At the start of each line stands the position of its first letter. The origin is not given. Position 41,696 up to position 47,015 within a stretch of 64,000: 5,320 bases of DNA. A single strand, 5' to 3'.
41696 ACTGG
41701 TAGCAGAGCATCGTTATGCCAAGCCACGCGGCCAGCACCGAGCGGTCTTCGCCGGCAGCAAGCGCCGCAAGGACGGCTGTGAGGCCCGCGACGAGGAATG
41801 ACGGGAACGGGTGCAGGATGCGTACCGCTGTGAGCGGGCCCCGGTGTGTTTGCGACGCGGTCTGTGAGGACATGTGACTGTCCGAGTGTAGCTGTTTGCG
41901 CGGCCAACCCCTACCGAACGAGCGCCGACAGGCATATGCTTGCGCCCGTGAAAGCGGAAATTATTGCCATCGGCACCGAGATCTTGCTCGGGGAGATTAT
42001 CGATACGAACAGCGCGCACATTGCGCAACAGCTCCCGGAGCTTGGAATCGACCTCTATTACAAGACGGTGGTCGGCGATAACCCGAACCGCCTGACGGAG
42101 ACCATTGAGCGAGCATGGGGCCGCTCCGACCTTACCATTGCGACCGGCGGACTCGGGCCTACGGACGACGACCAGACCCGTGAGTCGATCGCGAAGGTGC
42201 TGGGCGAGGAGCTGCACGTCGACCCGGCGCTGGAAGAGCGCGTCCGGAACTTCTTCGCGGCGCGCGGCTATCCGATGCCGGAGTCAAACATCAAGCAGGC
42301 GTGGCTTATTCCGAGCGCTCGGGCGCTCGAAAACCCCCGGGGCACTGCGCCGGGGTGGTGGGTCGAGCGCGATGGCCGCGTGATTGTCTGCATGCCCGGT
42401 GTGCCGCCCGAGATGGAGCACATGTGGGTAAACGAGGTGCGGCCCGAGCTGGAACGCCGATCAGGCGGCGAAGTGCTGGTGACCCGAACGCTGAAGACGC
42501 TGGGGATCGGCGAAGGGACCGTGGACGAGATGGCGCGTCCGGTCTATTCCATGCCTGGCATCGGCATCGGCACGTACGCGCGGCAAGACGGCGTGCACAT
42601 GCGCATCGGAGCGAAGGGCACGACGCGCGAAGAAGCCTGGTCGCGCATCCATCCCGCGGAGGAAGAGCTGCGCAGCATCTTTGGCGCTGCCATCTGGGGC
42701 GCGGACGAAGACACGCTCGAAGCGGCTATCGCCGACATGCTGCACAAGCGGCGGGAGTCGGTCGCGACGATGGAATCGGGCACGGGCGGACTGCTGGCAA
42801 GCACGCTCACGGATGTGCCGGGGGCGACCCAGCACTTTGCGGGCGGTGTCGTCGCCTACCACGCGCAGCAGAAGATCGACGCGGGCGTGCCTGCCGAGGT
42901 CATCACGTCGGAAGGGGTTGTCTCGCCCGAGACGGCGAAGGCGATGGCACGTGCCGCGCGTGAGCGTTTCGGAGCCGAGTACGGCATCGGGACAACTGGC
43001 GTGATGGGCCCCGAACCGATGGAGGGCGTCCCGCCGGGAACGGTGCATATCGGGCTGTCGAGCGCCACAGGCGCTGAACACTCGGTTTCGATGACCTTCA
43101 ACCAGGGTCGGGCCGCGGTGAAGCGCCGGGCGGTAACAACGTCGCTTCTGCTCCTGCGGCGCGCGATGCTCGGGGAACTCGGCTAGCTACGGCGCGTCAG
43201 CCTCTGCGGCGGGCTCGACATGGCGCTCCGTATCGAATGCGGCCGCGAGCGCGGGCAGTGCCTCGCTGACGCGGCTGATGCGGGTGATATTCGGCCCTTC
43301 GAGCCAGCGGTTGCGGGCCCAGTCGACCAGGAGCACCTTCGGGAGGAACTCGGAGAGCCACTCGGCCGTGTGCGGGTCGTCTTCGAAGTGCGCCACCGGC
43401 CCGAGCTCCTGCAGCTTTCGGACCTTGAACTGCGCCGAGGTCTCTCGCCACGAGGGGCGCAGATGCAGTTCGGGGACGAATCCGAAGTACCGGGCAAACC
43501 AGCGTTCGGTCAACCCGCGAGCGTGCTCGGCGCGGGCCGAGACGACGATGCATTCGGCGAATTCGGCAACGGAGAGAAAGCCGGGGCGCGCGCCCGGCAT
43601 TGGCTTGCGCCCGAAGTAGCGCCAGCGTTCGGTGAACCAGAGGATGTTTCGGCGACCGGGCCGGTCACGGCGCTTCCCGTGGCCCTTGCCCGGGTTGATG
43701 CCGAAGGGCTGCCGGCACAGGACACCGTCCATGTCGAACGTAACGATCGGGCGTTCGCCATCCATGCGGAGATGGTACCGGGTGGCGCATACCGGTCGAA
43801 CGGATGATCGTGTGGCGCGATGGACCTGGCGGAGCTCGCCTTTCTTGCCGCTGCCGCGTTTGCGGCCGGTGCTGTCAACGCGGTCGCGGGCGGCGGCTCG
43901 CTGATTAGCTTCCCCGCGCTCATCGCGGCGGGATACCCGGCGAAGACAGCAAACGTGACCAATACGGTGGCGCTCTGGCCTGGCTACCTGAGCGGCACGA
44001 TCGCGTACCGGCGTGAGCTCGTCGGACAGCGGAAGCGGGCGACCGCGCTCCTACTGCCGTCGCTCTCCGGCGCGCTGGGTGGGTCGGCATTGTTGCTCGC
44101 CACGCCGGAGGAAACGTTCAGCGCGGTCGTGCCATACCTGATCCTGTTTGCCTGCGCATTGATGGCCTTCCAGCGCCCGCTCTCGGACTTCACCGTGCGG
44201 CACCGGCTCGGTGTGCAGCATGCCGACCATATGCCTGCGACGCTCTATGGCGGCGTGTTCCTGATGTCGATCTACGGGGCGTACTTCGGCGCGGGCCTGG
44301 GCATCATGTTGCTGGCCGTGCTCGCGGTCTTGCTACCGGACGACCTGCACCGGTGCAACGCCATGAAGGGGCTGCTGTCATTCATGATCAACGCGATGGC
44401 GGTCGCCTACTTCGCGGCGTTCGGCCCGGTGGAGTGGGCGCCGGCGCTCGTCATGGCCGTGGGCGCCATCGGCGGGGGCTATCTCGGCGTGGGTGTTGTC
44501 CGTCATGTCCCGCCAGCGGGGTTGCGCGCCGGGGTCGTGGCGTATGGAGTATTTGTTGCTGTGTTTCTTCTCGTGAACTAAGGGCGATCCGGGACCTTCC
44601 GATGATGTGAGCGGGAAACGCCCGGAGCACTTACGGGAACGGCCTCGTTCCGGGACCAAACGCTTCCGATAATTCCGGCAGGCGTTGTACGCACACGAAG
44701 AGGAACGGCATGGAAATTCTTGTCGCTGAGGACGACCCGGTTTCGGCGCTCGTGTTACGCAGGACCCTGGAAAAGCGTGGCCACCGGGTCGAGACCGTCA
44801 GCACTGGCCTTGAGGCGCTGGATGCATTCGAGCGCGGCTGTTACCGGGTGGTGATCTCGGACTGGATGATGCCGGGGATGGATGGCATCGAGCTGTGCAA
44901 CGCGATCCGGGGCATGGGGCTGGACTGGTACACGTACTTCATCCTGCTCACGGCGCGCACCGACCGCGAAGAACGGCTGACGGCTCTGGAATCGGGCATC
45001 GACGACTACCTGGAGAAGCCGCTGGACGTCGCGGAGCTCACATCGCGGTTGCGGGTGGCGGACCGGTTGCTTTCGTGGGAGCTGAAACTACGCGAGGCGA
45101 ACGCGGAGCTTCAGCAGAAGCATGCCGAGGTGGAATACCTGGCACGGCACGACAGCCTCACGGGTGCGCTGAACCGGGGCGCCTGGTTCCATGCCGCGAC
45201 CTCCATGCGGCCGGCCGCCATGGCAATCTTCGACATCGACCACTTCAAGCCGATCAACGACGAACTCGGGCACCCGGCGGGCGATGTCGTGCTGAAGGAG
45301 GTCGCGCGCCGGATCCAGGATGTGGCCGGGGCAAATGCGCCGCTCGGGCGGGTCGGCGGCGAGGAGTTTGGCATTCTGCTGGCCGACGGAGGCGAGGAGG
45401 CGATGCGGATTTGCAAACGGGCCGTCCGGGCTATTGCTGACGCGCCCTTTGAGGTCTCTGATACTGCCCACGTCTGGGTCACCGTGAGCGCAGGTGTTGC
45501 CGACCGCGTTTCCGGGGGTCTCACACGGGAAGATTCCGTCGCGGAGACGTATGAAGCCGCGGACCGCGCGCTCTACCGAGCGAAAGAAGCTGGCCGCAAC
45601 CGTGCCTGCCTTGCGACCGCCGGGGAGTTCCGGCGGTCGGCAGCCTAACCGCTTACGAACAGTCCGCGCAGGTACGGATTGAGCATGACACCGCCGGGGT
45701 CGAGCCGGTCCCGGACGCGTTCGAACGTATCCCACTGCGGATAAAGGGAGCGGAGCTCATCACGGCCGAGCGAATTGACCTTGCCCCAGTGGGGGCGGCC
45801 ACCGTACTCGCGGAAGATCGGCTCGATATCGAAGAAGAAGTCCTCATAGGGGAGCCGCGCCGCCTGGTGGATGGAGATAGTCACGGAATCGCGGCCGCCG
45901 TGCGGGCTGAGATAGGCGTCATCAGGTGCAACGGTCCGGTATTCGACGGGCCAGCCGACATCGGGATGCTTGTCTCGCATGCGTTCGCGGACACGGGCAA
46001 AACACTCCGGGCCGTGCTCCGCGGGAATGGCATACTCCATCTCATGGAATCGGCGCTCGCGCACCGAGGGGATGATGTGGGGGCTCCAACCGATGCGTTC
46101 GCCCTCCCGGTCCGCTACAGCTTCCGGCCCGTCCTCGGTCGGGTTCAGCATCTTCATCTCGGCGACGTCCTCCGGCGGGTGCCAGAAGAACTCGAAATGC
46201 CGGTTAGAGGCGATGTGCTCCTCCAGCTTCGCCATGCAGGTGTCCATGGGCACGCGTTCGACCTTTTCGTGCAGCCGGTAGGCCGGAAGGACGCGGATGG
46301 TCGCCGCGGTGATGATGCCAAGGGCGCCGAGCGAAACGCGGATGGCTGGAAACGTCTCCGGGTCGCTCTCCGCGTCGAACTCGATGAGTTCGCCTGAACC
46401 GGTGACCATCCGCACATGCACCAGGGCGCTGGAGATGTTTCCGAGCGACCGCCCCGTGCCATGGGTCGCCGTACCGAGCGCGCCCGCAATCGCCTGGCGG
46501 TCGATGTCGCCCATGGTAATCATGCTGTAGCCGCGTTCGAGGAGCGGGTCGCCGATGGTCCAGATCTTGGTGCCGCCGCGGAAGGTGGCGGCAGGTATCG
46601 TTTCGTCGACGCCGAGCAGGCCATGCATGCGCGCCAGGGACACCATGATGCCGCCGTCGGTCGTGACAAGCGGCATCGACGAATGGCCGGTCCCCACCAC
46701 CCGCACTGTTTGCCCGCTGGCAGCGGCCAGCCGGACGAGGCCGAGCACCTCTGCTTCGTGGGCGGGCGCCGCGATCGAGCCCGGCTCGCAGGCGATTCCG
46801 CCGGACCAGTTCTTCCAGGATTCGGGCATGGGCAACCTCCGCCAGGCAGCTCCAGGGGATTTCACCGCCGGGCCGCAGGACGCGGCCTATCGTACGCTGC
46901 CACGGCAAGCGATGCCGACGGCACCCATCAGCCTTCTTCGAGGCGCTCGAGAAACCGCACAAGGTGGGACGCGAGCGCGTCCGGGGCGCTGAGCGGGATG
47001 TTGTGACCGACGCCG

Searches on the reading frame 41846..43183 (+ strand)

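Call 43: search_protein_families(library=pfam, proteins=[window:41846-43183:+], max_evalue=0.00001)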
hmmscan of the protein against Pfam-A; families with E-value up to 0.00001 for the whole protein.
window:41846-43183:+ (446 aa): 3 families
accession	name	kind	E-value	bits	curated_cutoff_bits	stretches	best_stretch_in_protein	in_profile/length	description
PF02464.23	CinA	-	1.8e-40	138.6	23.5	1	289-441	2-155/155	Competence-damaged protein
PF00994.29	MoCF_biosynth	-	1.4e-36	125.8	26.6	1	38-203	1-143/144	Probable molybdopterin binding domain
PF18146.6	CinA_KH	-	3e-17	62.9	27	1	213-285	1-73/73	Damage-inducible protein CinA KH domain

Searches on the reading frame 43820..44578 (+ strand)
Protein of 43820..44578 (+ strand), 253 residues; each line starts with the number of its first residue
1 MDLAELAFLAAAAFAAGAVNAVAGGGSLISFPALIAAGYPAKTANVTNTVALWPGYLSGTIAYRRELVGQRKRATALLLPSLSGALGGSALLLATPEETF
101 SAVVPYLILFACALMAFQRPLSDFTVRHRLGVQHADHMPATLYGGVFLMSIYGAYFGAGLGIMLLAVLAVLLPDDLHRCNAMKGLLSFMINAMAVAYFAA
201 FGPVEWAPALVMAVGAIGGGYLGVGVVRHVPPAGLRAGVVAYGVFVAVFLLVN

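Call 43: search_protein_families(library=pfam, proteins=[window:43820-44578:+], max_evalue=0.00001)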
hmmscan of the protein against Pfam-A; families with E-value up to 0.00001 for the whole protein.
window:43820-44578:+ (253 aa): 1 family
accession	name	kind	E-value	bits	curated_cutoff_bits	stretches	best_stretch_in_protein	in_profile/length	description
PF01925.25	TauE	-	2.5e-42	145.6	32.6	1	9-249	1-236/237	Sulfite exporter TauE/SafE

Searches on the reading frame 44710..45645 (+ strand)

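Call 43: search_protein_families(library=pfam, proteins=[window:44710-45645:+], max_evalue=0.00001)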
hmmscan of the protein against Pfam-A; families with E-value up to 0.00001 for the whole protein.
window:44710-45645:+ (312 aa): 2 families
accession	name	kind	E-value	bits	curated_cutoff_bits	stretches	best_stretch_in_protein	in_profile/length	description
PF00990.26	GGDEF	-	2.2e-29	102.7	23.8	1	146-298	2-161/161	Diguanylate cyclase, GGDEF domain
PF00072.30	Response_reg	-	2.4e-24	86.1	30.2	1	3-114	1-110/111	Response regulator receiver domain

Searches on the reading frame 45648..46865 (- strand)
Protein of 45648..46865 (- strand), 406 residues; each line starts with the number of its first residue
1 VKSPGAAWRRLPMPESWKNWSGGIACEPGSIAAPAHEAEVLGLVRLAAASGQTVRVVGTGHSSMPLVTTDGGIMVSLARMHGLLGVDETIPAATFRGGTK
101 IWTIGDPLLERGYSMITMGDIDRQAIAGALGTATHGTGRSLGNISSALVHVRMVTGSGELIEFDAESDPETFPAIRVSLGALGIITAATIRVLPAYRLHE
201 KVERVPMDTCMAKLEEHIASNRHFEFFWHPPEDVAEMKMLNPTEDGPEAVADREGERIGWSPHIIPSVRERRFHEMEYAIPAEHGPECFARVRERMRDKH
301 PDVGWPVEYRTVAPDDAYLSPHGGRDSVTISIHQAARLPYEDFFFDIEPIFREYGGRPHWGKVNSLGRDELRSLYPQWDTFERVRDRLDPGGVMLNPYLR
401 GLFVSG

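Call 43: search_protein_families(library=pfam, proteins=[window:45648-46865:-], max_evalue=0.00001)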
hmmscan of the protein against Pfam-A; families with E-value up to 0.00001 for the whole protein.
window:45648-46865:- (406 aa): 2 families
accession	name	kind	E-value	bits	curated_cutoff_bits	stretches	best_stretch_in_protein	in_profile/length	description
PF04030.19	ALO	-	1.6e-51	176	23.1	2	266-400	118-256/258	D-arabinono-1,4-lactone oxidase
PF01565.28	FAD_binding_4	-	1e-19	71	26.4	1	31-163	4-138/139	FAD binding domain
